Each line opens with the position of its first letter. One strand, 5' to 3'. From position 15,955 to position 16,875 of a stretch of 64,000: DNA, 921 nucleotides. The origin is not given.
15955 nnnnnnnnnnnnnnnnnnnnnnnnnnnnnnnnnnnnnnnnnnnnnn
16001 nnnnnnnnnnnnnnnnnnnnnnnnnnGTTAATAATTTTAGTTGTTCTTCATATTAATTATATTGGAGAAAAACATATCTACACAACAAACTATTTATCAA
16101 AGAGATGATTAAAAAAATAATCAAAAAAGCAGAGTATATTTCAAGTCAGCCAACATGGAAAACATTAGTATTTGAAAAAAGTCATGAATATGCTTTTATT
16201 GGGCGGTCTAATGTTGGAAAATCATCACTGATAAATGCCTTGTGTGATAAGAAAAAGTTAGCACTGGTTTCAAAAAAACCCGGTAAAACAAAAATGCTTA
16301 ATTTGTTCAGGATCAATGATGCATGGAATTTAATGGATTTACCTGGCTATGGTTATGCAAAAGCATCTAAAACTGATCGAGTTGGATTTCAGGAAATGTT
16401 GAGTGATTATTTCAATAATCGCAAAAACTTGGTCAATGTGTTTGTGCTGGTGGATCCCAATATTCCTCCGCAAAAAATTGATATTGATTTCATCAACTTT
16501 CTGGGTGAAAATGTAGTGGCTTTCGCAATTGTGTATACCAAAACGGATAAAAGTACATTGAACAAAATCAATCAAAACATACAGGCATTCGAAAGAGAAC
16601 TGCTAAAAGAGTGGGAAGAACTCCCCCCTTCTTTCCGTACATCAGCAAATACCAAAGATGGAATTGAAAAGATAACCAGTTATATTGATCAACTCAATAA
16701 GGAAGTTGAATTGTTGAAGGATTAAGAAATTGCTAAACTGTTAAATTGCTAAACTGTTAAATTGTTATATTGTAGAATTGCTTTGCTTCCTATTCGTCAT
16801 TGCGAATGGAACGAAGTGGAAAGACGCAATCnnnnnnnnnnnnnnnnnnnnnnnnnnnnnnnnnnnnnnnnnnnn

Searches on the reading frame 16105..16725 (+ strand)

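Call 69: search_protein_families(library=pfam, proteins=[window:16105-16725:+], max_evalue=0.001)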
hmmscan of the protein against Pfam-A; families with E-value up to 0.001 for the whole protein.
window:16105-16725:+ (206 aa): 4 families
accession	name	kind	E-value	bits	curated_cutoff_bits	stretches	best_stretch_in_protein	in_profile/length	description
PF01926.29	MMR_HSR1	-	4.1e-17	62.8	21.9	1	29-145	2-112/113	50S ribosome-binding GTPase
PF03193.22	RsgA_GTPase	-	7.5e-10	39.3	30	1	26-82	106-168/174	RsgA GTPase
PF02421.24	FeoB_N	-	2e-07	31.1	27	1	29-190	3-152/156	Ferrous iron transport protein B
PF00350.29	Dynamin_N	-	0.00053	20.5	27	0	30-50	2-22/168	Dynamin family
